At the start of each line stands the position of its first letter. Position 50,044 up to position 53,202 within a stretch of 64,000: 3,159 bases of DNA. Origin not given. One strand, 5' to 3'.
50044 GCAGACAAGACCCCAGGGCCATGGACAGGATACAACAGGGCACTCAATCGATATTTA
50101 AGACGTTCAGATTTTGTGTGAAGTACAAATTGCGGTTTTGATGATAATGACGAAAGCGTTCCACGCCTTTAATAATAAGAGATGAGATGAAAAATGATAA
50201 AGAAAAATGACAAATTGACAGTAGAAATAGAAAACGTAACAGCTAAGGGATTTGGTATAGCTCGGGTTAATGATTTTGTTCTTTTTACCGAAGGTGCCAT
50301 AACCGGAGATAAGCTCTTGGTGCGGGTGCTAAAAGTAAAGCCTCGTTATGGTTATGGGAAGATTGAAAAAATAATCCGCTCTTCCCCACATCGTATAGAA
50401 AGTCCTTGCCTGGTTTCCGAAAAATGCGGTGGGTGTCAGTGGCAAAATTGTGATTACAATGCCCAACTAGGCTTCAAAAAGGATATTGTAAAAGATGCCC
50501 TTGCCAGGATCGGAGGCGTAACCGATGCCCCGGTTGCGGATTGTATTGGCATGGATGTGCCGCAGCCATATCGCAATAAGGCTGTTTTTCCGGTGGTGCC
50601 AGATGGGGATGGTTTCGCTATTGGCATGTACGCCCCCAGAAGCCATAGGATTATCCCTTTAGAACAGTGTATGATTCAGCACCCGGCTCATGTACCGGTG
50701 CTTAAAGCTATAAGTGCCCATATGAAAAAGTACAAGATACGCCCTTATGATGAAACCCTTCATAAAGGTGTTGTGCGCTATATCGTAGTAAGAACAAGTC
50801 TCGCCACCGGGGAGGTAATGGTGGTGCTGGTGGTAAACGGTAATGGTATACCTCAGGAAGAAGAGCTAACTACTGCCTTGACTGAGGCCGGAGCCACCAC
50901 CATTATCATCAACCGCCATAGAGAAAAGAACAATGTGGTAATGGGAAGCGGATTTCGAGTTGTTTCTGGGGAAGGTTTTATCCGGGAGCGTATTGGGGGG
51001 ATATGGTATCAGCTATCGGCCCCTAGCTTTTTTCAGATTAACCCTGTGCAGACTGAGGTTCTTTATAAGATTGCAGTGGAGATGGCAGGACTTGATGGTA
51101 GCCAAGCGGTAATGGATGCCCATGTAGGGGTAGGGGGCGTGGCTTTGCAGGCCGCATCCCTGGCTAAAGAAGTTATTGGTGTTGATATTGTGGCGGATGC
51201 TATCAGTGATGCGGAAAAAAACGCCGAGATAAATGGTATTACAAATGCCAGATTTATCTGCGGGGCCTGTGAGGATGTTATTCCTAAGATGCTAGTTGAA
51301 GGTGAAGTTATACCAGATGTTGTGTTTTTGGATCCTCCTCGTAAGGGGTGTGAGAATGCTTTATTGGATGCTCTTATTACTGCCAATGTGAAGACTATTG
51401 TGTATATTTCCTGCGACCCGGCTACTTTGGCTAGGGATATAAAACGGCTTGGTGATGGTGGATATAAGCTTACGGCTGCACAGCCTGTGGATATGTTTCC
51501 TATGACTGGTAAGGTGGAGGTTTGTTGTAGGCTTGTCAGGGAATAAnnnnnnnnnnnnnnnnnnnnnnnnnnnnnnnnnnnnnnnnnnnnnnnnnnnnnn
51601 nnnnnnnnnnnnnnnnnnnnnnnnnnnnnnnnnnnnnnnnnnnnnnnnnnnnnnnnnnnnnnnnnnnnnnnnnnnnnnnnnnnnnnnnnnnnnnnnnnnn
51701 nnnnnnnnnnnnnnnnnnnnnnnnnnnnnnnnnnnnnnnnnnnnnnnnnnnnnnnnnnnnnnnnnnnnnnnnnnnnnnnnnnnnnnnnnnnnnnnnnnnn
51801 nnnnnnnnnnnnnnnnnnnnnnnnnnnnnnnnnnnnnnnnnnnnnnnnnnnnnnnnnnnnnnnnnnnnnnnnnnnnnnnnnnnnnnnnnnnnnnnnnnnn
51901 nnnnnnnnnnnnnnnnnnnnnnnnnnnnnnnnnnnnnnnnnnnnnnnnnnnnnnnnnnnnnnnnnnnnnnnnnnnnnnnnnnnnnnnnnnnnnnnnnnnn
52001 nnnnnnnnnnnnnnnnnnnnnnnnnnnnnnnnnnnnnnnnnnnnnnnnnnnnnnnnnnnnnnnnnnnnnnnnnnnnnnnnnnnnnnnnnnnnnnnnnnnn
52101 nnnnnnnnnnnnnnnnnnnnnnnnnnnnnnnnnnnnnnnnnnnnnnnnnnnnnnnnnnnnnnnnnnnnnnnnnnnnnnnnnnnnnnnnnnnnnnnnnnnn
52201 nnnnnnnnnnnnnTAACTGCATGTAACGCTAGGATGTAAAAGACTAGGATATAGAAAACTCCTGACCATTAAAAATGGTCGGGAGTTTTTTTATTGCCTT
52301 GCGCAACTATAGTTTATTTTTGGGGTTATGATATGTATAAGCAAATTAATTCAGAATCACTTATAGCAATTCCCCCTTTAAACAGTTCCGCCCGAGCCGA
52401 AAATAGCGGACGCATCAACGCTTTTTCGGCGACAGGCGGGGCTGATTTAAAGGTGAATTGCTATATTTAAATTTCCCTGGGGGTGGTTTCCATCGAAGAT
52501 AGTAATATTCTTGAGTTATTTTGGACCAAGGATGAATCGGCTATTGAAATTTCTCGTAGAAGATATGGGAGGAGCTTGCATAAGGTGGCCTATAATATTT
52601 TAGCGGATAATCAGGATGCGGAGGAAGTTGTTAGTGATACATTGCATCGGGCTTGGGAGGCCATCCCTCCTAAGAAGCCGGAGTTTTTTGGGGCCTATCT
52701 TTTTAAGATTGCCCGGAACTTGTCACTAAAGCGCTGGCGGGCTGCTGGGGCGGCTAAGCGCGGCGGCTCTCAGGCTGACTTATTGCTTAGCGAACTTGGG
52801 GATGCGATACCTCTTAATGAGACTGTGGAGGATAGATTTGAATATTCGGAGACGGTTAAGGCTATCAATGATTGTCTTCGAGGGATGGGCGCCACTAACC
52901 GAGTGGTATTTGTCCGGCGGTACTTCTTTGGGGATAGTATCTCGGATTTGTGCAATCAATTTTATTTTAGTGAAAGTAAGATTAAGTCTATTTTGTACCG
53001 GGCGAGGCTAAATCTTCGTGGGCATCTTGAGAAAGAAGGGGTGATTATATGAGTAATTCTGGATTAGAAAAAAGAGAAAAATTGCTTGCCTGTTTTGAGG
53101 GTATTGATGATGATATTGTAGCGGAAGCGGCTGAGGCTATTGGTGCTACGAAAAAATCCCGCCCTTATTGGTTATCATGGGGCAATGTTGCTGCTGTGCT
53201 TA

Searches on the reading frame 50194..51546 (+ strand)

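Call 9: search_protein_families(library=pfam, proteins=[window:50194-51546:+], max_evalue=0.001)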
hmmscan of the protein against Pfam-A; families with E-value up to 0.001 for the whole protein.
window:50194-51546:+ (450 aa): 7 families
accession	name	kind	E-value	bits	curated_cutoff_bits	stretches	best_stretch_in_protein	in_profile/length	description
PF05958.17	tRNA_U5-meth_tr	-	3.3e-15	56.4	23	1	88-447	2-354/357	tRNA (Uracil-5-)-methyltransferase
PF13847.12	Methyltransf_31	-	2.4e-08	34.2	27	1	303-389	4-82/145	Methyltransferase domain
PF09445.16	Methyltransf_15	-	3e-08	33.8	22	1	305-386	3-84/165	RNA cap guanine-N2 methyltransferase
PF01938.26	TRAM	-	3.1e-08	33.8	21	1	6-57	6-60/61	TRAM domain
PF13649.12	Methyltransf_25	-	2.1e-05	25.6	27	1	306-362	1-58/97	Methyltransferase domain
PF03602.21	Cons_hypoth95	-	0.00031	20.9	24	1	304-395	43-137/182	Conserved hypothetical protein 95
PF06325.19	PrmA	-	0.00094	19.2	22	0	302-355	161-214/296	Ribosomal protein L11 methyltransferase (PrmA)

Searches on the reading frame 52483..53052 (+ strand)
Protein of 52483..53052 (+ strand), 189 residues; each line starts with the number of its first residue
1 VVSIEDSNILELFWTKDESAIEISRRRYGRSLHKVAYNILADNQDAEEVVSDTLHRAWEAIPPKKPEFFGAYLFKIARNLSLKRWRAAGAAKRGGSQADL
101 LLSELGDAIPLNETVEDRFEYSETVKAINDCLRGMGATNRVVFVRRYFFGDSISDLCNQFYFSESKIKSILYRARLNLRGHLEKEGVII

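Call 9: search_protein_families(library=pfam, proteins=[window:52483-53052:+], max_evalue=0.001)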
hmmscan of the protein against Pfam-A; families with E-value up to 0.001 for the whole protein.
window:52483-53052:+ (189 aa): 2 families
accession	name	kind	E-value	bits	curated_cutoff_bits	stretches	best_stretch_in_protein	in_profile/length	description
PF04542.20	Sigma70_r2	-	2.3e-14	53.4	24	1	26-89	3-69/71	Sigma-70 region 2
PF08281.18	Sigma70_r4_2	-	0.00094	19.2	25.7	0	127-178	3-54/54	Sigma-70, region 4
